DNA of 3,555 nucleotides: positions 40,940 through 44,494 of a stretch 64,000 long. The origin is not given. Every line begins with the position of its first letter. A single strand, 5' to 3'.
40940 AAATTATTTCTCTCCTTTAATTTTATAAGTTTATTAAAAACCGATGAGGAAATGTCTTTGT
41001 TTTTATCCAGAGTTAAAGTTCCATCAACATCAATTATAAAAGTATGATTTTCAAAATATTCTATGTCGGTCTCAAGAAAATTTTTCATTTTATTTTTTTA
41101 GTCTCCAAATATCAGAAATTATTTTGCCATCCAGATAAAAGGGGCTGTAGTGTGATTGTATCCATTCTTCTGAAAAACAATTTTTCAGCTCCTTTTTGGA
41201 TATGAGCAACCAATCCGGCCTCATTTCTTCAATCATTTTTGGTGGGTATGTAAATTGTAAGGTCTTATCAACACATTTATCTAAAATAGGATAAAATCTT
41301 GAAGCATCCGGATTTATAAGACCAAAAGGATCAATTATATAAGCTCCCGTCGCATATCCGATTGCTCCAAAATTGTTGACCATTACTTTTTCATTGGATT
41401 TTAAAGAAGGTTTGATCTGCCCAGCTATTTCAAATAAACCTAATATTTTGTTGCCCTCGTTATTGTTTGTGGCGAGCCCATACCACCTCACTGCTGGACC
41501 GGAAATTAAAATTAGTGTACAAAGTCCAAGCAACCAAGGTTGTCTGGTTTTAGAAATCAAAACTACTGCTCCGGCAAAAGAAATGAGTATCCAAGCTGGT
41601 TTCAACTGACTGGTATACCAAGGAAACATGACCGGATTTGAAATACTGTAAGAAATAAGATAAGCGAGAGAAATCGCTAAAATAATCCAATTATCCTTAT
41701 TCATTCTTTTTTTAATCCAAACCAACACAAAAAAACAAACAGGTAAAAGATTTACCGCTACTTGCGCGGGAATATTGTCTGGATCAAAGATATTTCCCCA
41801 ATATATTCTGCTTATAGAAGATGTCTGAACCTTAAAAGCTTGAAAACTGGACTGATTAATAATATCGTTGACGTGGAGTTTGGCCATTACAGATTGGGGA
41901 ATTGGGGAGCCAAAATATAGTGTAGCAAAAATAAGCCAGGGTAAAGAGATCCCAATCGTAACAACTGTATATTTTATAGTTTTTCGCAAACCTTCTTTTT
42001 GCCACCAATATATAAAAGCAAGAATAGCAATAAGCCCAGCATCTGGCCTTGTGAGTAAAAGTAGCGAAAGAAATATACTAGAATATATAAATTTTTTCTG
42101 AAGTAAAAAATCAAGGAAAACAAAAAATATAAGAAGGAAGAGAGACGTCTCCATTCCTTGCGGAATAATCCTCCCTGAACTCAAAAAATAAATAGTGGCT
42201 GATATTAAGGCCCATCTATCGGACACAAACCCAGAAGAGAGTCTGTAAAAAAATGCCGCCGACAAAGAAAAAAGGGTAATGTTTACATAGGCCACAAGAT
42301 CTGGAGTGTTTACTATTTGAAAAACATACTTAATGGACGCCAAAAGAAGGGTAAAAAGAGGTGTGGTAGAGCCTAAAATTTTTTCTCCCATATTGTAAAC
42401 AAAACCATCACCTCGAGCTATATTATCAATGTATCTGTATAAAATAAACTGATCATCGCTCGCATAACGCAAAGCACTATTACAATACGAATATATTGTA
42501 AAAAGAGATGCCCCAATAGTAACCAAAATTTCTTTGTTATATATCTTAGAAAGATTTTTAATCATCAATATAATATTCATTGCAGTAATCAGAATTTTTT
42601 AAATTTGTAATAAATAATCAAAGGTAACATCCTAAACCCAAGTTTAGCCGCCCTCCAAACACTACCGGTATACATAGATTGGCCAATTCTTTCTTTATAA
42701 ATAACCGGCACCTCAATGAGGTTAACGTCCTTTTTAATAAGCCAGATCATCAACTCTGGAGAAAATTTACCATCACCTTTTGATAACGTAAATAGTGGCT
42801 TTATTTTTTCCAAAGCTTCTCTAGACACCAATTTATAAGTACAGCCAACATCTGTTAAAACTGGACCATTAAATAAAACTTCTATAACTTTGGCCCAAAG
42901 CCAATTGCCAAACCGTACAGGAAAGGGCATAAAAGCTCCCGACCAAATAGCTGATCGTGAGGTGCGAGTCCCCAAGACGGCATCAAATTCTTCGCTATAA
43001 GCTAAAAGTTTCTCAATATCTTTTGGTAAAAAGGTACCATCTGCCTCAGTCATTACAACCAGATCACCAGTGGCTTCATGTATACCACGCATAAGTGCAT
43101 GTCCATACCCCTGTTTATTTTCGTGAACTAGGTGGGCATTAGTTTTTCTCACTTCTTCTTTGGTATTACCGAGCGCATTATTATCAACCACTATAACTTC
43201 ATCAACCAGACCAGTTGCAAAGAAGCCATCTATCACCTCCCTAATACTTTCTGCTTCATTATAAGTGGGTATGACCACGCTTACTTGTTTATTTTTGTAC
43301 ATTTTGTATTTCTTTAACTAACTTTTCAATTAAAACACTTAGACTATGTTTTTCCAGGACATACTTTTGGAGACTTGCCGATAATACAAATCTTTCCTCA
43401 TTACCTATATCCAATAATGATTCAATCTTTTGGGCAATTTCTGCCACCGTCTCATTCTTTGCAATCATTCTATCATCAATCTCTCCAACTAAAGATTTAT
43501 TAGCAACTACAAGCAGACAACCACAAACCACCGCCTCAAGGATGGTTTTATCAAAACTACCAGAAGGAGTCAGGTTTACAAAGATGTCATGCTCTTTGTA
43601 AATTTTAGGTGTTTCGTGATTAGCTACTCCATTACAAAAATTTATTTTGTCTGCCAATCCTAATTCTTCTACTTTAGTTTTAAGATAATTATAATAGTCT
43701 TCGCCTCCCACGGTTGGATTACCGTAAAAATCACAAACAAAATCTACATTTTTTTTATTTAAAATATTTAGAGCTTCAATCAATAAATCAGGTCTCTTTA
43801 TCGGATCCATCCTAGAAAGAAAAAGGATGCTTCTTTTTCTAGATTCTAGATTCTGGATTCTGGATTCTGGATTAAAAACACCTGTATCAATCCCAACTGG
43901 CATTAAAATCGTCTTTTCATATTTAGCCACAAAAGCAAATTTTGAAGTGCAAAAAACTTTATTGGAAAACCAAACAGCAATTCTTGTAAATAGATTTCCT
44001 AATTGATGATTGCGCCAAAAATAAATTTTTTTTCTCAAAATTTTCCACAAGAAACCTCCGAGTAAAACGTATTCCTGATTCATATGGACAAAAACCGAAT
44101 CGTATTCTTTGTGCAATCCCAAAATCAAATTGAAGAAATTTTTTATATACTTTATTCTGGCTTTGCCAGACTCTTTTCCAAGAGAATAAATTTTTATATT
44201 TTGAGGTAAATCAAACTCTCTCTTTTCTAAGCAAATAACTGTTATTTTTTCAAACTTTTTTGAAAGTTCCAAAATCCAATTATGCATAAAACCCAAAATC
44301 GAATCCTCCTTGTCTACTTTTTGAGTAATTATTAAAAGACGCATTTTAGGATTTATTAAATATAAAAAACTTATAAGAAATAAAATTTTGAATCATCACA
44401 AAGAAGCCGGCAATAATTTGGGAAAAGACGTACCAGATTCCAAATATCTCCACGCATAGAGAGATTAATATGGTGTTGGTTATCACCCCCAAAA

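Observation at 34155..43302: Candidate lipid-linked pentose (DPA/DPR-like) donor pathway feeding three GT-C glycosyltransferases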

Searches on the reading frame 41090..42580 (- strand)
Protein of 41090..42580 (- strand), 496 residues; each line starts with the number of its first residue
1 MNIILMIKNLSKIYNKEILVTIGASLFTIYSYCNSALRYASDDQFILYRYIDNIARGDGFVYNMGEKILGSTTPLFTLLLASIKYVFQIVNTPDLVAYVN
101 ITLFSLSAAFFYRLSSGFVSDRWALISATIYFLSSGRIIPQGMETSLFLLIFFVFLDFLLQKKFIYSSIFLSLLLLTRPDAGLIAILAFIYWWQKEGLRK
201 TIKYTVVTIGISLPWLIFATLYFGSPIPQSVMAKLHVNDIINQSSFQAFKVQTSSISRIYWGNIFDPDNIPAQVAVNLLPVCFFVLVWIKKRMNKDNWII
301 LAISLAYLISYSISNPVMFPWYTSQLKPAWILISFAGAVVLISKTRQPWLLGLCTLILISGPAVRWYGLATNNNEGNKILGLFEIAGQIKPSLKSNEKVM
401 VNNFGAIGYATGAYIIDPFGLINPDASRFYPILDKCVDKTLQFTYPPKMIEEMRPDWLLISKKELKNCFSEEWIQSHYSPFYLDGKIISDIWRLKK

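Call 4: search_protein_families(library=pfam, proteins=[window:41090-42580:-], max_evalue=0.01)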
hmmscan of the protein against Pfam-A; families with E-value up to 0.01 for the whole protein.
window:41090-42580:- (496 aa): 1 family
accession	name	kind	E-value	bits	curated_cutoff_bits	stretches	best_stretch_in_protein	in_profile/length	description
PF09852.15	DUF2079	-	6.2e-05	22.7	28.2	1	46-267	14-230/459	Predicted membrane protein (DUF2079)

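Call 5: search_protein_families(library=ncbifam, proteins=[window:41090-42580:-], max_evalue=0.01)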
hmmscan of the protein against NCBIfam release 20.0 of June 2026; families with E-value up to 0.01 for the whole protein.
window:41090-42580:- (496 aa): 1 family
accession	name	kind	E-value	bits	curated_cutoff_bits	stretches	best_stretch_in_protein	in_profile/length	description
NF041481.1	beta_arabfuran_tase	equivalog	1.5e-07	29.9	1050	1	28-103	15-86/633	terminal beta-(1->2)-arabinofuranosyltransferase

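Call 25: search_solved_structures(query=window:41090-42580:-, max_evalue=10)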
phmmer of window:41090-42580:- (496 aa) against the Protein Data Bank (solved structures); distinct sequences matched with E-value up to 10: 1.
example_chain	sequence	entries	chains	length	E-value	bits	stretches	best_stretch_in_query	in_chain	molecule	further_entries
9dlf_C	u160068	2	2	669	0.0069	18.5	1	30-86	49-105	Arabinosyltransferase AftB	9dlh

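Call 28: find_homologous_proteins(query=window:41090-42580:-, max_evalue=0.001)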
Query window:41090-42580:- (496 aa): 111 proteins with E <= 0.001 among 8000 candidates.
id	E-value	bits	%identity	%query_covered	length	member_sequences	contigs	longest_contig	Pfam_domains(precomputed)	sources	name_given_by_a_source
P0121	0.0e+0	1102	100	100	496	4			-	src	-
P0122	8.0e-202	690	63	97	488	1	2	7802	-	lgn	-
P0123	3.5e-174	598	54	99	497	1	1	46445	-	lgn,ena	-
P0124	1.3e-150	521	48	99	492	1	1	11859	-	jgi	jgi:hypothetical protein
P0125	1.4e-148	514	49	98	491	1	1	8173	-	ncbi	-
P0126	2.4e-147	510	49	97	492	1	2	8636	-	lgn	-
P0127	7.5e-147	508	48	97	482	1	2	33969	-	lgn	-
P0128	1.8e-144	500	50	94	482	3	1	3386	-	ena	-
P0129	2.0e-144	500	48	97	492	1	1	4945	-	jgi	jgi:hypothetical protein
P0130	3.9e-144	499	49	100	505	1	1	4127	-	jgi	jgi:hypothetical protein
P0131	4.7e-142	492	48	97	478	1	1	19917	-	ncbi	-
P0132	1.1e-138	481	53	86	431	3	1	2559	-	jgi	jgi:hypothetical protein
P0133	1.3e-138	481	49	93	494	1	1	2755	-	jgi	jgi:hypothetical protein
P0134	2.3e-138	480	48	96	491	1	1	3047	-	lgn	-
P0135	3.0e-138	480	49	94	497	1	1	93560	-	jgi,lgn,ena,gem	-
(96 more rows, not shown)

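Call 50: search_solved_structures(query=A2, max_evalue=1, show_alignments=1)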
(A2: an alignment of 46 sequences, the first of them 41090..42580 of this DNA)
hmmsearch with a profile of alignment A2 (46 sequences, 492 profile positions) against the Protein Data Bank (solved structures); distinct sequences matched with E-value up to 1: 7.
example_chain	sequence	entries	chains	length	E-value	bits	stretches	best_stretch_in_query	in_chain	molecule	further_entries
9dlf_C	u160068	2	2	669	4.4e-22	81.8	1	13-257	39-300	Arabinosyltransferase AftB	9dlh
23gx_B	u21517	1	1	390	2.6e-06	29.8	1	67-214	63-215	GPI mannosyltransferase 1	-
23gf_B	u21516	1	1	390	2.6e-06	29.8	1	67-214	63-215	GPI mannosyltransferase 1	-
9wno_A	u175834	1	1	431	0.52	12.3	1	67-327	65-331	GPI mannosyltransferase 1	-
6rvc_A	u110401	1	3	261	0.78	11.7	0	405-463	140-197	Protein patched homolog 1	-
9f9t_A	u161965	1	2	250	0.79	11.7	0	219-245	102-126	Proteasome subunit alpha type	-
9f9p_A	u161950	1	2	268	0.87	11.6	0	219-244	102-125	Proteasome subunit alpha type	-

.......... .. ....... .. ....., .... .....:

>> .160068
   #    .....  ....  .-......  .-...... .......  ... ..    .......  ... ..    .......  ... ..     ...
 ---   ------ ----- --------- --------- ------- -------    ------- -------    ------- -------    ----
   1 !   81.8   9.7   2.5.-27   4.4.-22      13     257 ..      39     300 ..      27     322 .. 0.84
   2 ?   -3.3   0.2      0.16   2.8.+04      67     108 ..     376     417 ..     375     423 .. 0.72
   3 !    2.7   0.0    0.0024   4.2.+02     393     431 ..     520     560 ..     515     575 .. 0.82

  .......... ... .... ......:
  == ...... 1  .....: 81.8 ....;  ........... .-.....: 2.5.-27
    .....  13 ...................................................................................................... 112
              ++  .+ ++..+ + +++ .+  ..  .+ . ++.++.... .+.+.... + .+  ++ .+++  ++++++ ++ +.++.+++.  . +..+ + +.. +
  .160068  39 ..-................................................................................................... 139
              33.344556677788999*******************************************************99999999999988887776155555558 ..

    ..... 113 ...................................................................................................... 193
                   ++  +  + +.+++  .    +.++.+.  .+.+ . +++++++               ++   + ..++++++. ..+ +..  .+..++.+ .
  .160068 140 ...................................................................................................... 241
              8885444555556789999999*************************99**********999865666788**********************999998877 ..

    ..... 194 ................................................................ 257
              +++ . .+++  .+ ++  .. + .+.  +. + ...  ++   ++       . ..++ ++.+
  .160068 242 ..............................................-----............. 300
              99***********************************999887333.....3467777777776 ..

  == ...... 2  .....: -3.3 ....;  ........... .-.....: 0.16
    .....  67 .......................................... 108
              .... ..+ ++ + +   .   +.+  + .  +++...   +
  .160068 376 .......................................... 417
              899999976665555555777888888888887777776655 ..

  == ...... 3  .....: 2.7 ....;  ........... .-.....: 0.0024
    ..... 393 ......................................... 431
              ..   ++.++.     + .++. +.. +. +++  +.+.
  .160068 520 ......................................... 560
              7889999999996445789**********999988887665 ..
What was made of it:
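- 41090..42580 (-): AftB-like GT-C glycosyltransferase, the most likely pentofuranosyltransferase. Family profile against PDB hits AftB at E 4.4e-22 (call 50).
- On AftB-type arabinofuranosyltransferase (GT-C): Family profile hits AftB at E 4.4e-22 (call 50).
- The gene sits among glycosyltransferases next to an AftB-like GT-C (calls 4, 50).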

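Call 54: predict_structure(alignment_id=A2)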
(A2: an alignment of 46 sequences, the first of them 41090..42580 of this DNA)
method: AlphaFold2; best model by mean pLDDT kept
length: 496 residues; sequences in the alignment: 46
mean_pLDDT: 93.1   pTM: 0.93
mean pLDDT of the five models: 93.1, 92.1, 91.0, 91.0, 90.4
residues with pLDDT >= 90: 380; 70-90: 107; 50-70: 9; < 50: 0
segments of 3 or more residues with pLDDT < 50: none
pLDDT, mean of each block of 10 residues (from residue 1): 92 97 95 81 94 98 95 95 98 95 97 98 98 88 93 98 98 96 98 98 98 98 95 89 88 90 83 92 98 98 95 77 89 98 96 96 90 71 93 95 95 96 93 85 92 96 87 94 88 94
secondary structure, 60 per line:
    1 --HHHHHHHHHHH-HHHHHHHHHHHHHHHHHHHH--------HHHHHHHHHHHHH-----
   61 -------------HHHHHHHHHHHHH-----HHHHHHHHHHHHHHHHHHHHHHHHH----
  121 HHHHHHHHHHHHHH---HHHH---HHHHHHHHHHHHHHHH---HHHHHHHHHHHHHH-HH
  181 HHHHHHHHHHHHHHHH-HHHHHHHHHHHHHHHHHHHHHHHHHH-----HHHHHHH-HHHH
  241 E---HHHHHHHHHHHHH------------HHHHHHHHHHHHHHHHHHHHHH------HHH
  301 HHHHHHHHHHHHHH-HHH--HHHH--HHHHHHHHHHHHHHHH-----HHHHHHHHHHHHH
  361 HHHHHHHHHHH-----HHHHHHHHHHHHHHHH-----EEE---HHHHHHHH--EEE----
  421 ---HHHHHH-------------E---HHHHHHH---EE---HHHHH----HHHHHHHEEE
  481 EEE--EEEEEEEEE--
elements in order: H3-13 H15-34 H43-55 H74-86 H92-116 H121-134 H138-141 H145-160 H164-177 H179-196 H198-223 H229-235 H237-240 H245-257 H270-291 H298-314 H321-324 H327-342 H348-371 H377-392 E398-400 H404-411 E414-416 H424-429 H447-453 H462-466 H471-477 E478-483 E486-494
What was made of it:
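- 41090..42580 (-): AlphaFold2 pLDDT 93 (call 54).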

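Call 58: fold_search(model_id=the predicted structure, library=pdb)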
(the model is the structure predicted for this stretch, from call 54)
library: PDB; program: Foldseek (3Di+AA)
matches with E <= 10: 197; with E <= 0.001: 30
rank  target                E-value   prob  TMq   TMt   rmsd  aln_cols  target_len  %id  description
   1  9dlf_C                1.4e-08  1.00  0.59  0.49   8.4       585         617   14  Arabinosyltransferase AftB in complex with Fab_B3 (released 2025-06-25)
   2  9dlh                  6.5e-07  1.00  0.59  0.50   6.8       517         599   16  donor substrate analog-bound AftB (released 2025-06-25)
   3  8pn9_A                2.3e-06  1.00  0.55  0.43  13.3       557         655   11  Structure of human oligosaccharyltransferase OST-A complex bound to NGI-1 (released 2024-05-08)
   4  8agb_A                2.4e-06  1.00  0.55  0.44  13.1       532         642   12  Structure of yeast oligosaccharylransferase complex with lipid-linked oligosaccharide bound (released 2022-12-07)
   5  5gmy_A                2.8e-06  1.00  0.56  0.35  12.5       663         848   12  Crystal structure of the Archaeoglobus fulgidus oligosaccharyltransferase (O29867_ARCFU) tethered with an acceptor pep (released 2017-02-01)
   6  8age_A                3.8e-06  1.00  0.60  0.48  11.6       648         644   12  Structure of yeast oligosaccharylransferase complex with acceptor peptide bound (released 2022-12-07)
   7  3waj                  6.6e-06  1.00  0.54  0.36  12.5       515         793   13  Crystal structure of the Archaeoglobus fulgidus oligosaccharyltransferase (O29867_ARCFU) complex with Zn and sulfate (released 2013-10-30)
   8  8b6l_I                9.5e-06  1.00  0.56  0.43  15.6       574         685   11  Subtomogram average of the human Sec61-TRAP-OSTA-translocon (released 2022-12-07)
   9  6gxc_A                1.2e-05  1.00  0.56  0.41   9.9       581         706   12  Bacterial oligosaccharyltransferase PglB in complex with an inhibitory peptide and a reactive lipid-linked oligosaccha (released 2018-11-14)
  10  6s7t_A                1.2e-05  1.00  0.60  0.44  13.8       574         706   12  Cryo-EM structure of human oligosaccharyltransferase complex OST-B (released 2019-12-18)
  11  5f15                  1.3e-05  1.00  0.55  0.51   8.4       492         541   11  Crystal Structure of ArnT from Cupriavidus metallidurans bound to Undecaprenyl phosphate (released 2016-02-17)
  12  9n9j_I                1.4e-05  1.00  0.55  0.41  15.4       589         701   12  Structure of a GRP94 folding intermediate engaged with a CCDC134- and FKBP11-bound secretory translocon (released 2025-11-19)
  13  3wak                  1.8e-05  1.00  0.59  0.36  10.7       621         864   12  Crystal structure of the Archaeoglobus fulgidus oligosaccharyltransferase (O29867_ARCFU) in the apo form (released 2013-10-30)
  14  7oci_F                1.8e-05  1.00  0.52  0.42   9.5       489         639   11  Cryo-EM structure of yeast Ost6p containing oligosaccharyltransferase complex (released 2022-02-16)
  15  8agc_A                2.2e-05  1.00  0.57  0.43   8.6       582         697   12  Structure of yeast oligosaccharylransferase complex with lipid-linked oligosaccharide and non-acceptor peptide bound (released 2022-12-07)
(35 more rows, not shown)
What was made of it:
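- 41090..42580 (-): Top Foldseek hit is AftB 9dlf (call 58).
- On AftB-type arabinofuranosyltransferase (GT-C): Foldseek hit 9dlf_C at E 1.4e-8, query TM-score 0.59 (call 58).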

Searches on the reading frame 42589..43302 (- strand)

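Call 4: search_protein_families(library=pfam, proteins=[window:42589-43302:-], max_evalue=0.01)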
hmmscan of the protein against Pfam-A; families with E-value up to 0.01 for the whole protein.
window:42589-43302:- (237 aa): 2 families
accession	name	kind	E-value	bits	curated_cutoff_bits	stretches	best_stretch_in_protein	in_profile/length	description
PF00535.33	Glycos_transf_2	-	2.5e-24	86.5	23.3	1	8-167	1-167/168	Glycosyl transferase family 2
PF13641.12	Glyco_tranf_2_3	-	1.6e-06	28.7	27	1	6-107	2-117/230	Glycosyltransferase like family 2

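Call 5: search_protein_families(library=ncbifam, proteins=[window:42589-43302:-], max_evalue=0.01)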
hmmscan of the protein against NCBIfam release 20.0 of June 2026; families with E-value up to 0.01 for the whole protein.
window:42589-43302:- (237 aa): 17 families
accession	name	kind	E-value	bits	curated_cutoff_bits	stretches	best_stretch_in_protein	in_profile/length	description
TIGR04182.1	glyco_TIGR04182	equivalog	1.5e-28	100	325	1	6-209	1-197/293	S-layer glycoprotein N-glycosyltransferase AglJ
NF041391.1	DPhHxTase_Halo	equivalog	3.2e-20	72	375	1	13-209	3-190/213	dolichyl-phosphate hexose transferase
NF010496.0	PRK13915.1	equivalog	2.7e-12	46.4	262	1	3-89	29-127/307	glucosyl-3-phosphoglycerate synthase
TIGR04283.1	glyco_like_mftF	equivalog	9.6e-12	45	182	1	7-100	1-93/221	TIGR04283 family arsenosugar biosynthesis glycosyltransferase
NF007986.1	PRK10714.1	equivalog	2.1e-11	43.4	529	1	4-205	5-203/316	undecaprenyl-phosphate 4-deoxy-4-formamido-L-arabinose transferase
NF058614.1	PPMAGASynPpgS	equivalog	9.1e-11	41.6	370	1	7-117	2-117/226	polyprenyl-phospho-N-acetylgalactosaminyl synthase PpgS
NF038302.1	EPS_HpsE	equivalog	9.4e-10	37.9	300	1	7-98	3-106/307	hormogonium polysaccharide biosynthesis glycosyltransferase HpsE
NF041875.1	EPS_EpsD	equivalog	3.6e-08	33.2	370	1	7-102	1-103/325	exopolysaccharide biosynthesis glycosyltransferase EpsD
NF007482.0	PRK10073.1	equivalog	9.6e-08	31.4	423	1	3-105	4-112/334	glycosyltransferase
TIGR03937.1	PgaC_IcaA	equivalog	1.2e-07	31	422.3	1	4-91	44-138/407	poly-beta-1,6-N-acetyl-D-glucosamine synthase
NF045692.1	OglycostaseCruG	equivalog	2.3e-06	26.8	600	1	6-56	42-93/386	2'-O-glycosyltransferase CruG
NF047588.1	GlcsyltransPgfSStrep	equivalog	2.5e-06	26.9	500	1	6-189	2-185/308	glycosyltransferase PgfS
NF041394.1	GtaseAglG_Halo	equivalog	1.4e-05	24.6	440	1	6-110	2-114/304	glucosyl-dolichyl phosphate glucuronosyltransferase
TIGR03965.1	mycofact_glyco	equivalog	3.1e-05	23.1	280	1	4-101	73-177/467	mycofactocin biosynthesis glycosyltransferase MftF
NF047683.1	TeichurnBiosyTuaG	equivalog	4.3e-05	23.3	400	1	3-106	4-114/252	teichuronic acid biosynthesis protein TuaG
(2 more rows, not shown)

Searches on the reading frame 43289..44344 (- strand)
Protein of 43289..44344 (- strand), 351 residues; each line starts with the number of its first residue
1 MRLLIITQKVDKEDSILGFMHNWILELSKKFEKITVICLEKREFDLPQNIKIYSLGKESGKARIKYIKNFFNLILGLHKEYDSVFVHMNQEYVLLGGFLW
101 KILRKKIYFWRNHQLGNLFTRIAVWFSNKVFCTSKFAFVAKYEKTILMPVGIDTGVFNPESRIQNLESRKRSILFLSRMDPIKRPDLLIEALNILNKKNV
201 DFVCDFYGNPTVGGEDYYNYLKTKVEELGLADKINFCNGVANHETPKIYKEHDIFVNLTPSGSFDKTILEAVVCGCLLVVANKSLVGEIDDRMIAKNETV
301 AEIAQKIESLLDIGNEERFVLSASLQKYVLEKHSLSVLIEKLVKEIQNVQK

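Call 4: search_protein_families(library=pfam, proteins=[window:43289-44344:-], max_evalue=0.01)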
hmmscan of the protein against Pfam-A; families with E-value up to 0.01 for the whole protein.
window:43289-44344:- (351 aa): 4 families
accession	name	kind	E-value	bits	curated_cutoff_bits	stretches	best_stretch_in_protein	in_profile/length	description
PF00534.26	Glycos_transf_1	-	2e-18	66.9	26.4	1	162-314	7-159/172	Glycosyl transferases group 1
PF13692.12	Glyco_trans_1_4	-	3.8e-15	56.8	27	1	171-312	2-141/142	Glycosyl transferases group 1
PF13524.12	Glyco_trans_1_2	-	1.4e-07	32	25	1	208-342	21-142/144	Glycosyl transferase-like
PF13477.12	Glyco_trans_4_2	-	0.00015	22.4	23.4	1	19-102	12-96/139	Glycosyl transferase 4-like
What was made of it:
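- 43289..44344 (-): GT4 glycosyltransferase of the same operon (cytoplasmic polymer assembly). PF00534 (call 4).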

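Call 5: search_protein_families(library=ncbifam, proteins=[window:43289-44344:-], max_evalue=0.01)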
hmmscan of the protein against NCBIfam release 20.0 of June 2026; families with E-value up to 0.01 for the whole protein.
window:43289-44344:- (351 aa): 13 families
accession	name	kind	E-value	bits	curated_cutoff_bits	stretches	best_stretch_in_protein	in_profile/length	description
NF041876.1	EPS_EpsE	equivalog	1.2e-16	60.9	400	1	143-332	186-379/389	exopolysaccharide biosynthesis GT4 family glycosyltransferase EpsE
NF038295.1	EPS_HpsP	equivalog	2.5e-12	46.5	550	1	115-348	149-386/388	hormogonium polysaccharide biosynthesis glycosyltransferase HpsP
NF046085.1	XrtY_assoc_Gly1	equivalog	3.1e-12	46.1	400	1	160-345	199-380/387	XrtY-associated glycosyltransferase XYAG1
TIGR03449.1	mycothiol_MshA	equivalog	1.3e-09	37.5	462.5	1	146-282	191-334/406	D-inositol-3-phosphate glycosyltransferase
NF041010.1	glycosy_Agl16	equivalog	2.4e-07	30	575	1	143-285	156-287/352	glycosylation protein Agl16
TIGR03088.1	stp2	hypoth_equivalog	4.7e-07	29.2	409.05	1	146-283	163-303/374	TIGR03088 family PEP-CTERM/XrtA system glycosyltransferase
NF038255.1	exopoly_VpsD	equivalog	2.1e-06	26.8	300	1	152-340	186-370/381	VpsD family glycosyltransferase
NF038229.1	Glyco4_Geo_Pelo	equivalog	0.00021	20.4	400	1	126-335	116-322/338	GPMC system family 4 glycosyltransferase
TIGR02918.1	TIGR02918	equivalog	0.00021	20.1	574.6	1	164-278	313-419/500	accessory Sec system glycosyltransferase GtfA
TIGR03999.1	thiol_BshA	equivalog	0.00036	19.6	273.7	1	166-334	195-358/375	N-acetyl-alpha-D-glucosaminyl L-malate synthase BshA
TIGR02149.1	glgA_Coryne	subfamily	0.0019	17.4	302.4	0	30-115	31-116/391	glycogen synthase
NF053787.1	GlcN_PG_synth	equivalog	0.0073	15.2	480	0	146-350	167-360/361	N-acetylglucosaminyl phosphatidylglycerol synthase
TIGR04047.1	MSMEG_0565_glyc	hypoth_equivalog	0.0077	15.4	259.85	1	215-319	239-347/373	MSMEG_0565 family glycosyltransferase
